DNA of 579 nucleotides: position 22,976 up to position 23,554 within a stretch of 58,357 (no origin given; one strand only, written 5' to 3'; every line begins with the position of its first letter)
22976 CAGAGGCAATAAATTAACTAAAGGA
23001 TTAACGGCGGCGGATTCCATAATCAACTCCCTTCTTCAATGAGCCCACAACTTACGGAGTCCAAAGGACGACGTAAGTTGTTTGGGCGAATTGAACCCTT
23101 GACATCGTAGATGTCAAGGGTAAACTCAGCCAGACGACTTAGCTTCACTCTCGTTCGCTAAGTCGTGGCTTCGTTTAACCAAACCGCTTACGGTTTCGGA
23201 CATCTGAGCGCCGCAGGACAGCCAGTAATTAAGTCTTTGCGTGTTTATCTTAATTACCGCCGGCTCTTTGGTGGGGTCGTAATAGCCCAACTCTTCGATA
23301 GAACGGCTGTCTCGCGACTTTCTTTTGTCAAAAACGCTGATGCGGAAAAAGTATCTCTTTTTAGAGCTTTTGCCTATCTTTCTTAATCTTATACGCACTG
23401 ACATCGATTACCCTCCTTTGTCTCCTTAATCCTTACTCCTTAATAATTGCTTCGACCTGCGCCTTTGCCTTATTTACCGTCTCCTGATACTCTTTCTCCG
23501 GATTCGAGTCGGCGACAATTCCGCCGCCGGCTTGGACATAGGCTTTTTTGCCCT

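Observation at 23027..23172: A fourth, rearranged cassette lies upstream of yajC, and its upstream hairpin module forms the C-terminal tail of ribosomal protein S16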

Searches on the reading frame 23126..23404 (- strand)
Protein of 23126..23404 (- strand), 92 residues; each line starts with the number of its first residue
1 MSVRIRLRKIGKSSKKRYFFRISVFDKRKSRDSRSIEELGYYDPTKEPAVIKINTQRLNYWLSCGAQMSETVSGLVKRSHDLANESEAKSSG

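Call 18: search_protein_families(library=pfam, proteins=[window:23126-23404:-])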
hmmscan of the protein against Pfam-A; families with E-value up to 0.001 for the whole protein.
window:23126-23404:- (92 aa): 1 family
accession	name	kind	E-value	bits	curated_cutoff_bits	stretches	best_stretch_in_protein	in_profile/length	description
PF00886.24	Ribosomal_S16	-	1.7e-20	73.2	27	1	14-69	4-62/62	Ribosomal protein S16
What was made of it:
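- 23126..23404 (-): rpsP (ribosomal protein S16), 92 aa. Pfam Ribosomal_S16 matches residues 14-69 only (call 18).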

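Call 19: find_encoding_contigs(protein=window:23126-23404:-, flank=3000, max_places=10)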
Protein window:23126-23404:- (92 aa): 3 contigs read that carry it; 3 places shown.
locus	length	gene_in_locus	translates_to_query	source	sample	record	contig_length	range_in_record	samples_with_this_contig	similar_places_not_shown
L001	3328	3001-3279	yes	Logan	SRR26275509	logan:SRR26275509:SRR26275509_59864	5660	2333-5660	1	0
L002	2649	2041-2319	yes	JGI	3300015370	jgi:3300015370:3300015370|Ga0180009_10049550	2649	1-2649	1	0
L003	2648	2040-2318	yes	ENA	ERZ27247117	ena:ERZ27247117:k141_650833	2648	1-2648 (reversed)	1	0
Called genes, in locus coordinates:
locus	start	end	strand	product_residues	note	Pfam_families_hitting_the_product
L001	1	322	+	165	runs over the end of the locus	PF01471:PG_binding_1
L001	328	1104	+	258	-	PF00977:His_biosynth, PF01207:Dus (faint), PF03060:NMO (faint)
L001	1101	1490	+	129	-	PF01502:PRA-CH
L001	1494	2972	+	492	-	PF04715:, PF00425:Chorismate_bind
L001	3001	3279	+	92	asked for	PF00886:Ribosomal_S16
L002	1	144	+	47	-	?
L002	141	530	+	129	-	PF01502:PRA-CH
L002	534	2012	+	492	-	PF04715:, PF00425:Chorismate_bind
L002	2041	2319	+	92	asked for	PF00886:Ribosomal_S16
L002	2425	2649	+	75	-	?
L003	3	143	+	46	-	?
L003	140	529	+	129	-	PF01502:PRA-CH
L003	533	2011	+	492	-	PF04715:, PF00425:Chorismate_bind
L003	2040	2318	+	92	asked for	PF00886:Ribosomal_S16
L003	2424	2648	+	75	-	?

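Call 20: find_homologous_proteins(query=window:23126-23404:-, max_evalue=1e-10)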
Query window:23126-23404:- (92 aa): 84 proteins with E <= 1e-10 among 84 candidates.
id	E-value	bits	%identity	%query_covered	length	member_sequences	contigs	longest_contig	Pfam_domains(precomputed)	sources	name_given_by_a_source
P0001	1.6e-52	193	100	100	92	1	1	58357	PF00886.25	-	-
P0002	1.4e-44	167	87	100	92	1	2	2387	PF00886.25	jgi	jgi:small subunit ribosomal protein S16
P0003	2.3e-43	163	83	100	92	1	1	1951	PF00886.25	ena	-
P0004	7.5e-43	162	82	100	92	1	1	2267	PF00886.25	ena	-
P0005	2.1e-42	160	80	100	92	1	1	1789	PF00886.25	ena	-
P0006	6.1e-42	159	80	99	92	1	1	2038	PF00886.25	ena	-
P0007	1.7e-41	157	79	99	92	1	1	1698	PF00886.25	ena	-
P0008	1.6e-40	154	85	93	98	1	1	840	PF00886.25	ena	-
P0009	1.0e-39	152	79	100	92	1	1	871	PF00886.25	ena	-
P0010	5.5e-38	146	87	84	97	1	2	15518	PF00886.25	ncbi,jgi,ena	-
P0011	4.3e-37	143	77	99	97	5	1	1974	PF00886.25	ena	-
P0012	4.6e-37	143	87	84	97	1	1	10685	PF00886.25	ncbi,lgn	-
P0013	7.0e-37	143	81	90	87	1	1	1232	PF00886.25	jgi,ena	-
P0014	9.0e-37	142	83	85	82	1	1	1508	PF00886.25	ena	-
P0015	2.7e-36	141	71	99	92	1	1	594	PF00886.25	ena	-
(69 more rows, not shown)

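Call 43: find_encoding_contigs(protein=P0002, flank=1500, max_places=3)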
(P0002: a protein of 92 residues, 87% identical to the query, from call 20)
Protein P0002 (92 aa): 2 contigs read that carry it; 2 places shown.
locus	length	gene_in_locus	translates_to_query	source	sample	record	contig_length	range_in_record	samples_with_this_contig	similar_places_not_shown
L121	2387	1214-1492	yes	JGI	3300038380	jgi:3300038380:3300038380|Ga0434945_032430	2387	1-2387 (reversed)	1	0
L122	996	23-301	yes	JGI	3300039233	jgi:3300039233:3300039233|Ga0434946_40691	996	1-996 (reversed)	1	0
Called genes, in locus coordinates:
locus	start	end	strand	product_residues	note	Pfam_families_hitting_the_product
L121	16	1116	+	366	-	PF04715:, PF00425:Chorismate_bind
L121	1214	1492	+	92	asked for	PF00886:Ribosomal_S16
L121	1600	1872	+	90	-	PF02699:YajC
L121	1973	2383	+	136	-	PF07549:Sec_GG (weak), PF21760:SecD_1st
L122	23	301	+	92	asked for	PF00886:Ribosomal_S16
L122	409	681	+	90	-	PF02699:YajC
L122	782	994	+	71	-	?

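Call 44: find_encoding_contigs(protein=P0004, flank=1500, max_places=3)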
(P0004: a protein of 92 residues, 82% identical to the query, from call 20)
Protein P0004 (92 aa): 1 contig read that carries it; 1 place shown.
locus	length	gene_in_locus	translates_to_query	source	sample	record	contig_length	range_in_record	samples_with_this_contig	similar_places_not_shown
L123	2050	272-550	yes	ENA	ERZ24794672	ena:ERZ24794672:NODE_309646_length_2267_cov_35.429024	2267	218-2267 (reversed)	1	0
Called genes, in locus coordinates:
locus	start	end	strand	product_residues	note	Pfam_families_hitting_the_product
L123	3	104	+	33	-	?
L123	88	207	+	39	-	-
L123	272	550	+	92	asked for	PF00886:Ribosomal_S16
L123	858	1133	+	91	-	PF02699:YajC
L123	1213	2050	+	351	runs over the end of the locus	?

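Call 45: find_encoding_contigs(protein=P0006, flank=1500, max_places=3)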
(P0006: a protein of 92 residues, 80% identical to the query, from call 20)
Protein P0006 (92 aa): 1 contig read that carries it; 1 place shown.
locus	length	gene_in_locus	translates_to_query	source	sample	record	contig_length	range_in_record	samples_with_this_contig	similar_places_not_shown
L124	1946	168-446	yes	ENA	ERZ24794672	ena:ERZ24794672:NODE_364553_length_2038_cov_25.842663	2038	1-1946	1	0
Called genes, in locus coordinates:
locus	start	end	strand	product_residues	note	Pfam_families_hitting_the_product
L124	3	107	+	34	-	?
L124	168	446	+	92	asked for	PF00886:Ribosomal_S16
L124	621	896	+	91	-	PF02699:YajC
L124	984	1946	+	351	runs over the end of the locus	?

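Call 46: find_encoding_contigs(protein=P0010, flank=1500, max_places=3)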
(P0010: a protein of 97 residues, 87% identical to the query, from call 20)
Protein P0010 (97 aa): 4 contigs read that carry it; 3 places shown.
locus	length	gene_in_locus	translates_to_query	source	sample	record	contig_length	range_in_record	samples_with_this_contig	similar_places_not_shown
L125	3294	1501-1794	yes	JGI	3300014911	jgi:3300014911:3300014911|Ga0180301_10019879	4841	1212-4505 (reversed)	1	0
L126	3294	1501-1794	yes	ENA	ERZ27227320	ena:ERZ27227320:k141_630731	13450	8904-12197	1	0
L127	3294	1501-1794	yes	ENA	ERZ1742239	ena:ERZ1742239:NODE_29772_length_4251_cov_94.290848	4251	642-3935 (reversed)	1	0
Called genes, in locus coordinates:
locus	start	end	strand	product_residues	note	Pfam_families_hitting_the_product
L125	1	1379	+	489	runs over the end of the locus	PF04715:, PF00425:Chorismate_bind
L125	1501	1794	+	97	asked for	PF00886:Ribosomal_S16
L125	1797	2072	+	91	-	PF02699:YajC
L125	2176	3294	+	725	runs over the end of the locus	PF07549:Sec_GG (faint), PF21760:SecD_1st, PF22599:SecDF_P1_head, PF02355:SecD_SecF_C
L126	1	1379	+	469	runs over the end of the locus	PF04715:, PF00425:Chorismate_bind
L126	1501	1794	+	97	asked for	PF00886:Ribosomal_S16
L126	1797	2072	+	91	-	PF02699:YajC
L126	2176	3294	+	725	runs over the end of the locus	PF07549:Sec_GG (faint), PF21760:SecD_1st, PF22599:SecDF_P1_head, PF02355:SecD_SecF_C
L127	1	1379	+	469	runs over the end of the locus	PF04715:, PF00425:Chorismate_bind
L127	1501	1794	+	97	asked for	PF00886:Ribosomal_S16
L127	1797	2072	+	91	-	PF02699:YajC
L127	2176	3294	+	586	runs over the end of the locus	?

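Call 59: find_related_loci(query=A1, collection=metagenome_contigs, flank=1200)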
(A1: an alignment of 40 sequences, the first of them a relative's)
Query A1 (92 aa) in metagenome_contigs; peptide patterns used: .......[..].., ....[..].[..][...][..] (x = any residue, [..] = any of these).
214 stretches matched a pattern; 30 encode a relative of the query (tblastn E <= 1e-3); 30 distinct loci.
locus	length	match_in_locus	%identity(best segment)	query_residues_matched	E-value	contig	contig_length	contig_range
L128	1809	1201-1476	100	1-92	3e-60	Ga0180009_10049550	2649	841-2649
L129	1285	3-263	80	6-92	2e-48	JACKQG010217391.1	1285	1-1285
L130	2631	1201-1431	87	1-77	5e-45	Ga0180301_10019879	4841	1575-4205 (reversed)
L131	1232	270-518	81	1-83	3e-45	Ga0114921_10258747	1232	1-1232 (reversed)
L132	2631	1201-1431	84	1-77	2e-41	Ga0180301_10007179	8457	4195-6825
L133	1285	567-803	77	1-79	5e-42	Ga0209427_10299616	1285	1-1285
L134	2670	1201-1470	67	1-91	5e-38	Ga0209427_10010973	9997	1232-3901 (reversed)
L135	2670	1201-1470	67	1-91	5e-38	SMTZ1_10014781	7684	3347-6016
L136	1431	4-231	76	17-92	4e-38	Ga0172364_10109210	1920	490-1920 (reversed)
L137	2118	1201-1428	54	1-78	6e-25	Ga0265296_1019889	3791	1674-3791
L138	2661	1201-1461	46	1-89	8e-23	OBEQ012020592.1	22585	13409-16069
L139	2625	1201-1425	55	1-77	9e-23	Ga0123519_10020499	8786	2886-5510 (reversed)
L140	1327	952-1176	53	1-77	3e-22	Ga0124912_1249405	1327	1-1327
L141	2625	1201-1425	53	1-77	6e-22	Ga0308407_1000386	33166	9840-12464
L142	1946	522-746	53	1-77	6e-22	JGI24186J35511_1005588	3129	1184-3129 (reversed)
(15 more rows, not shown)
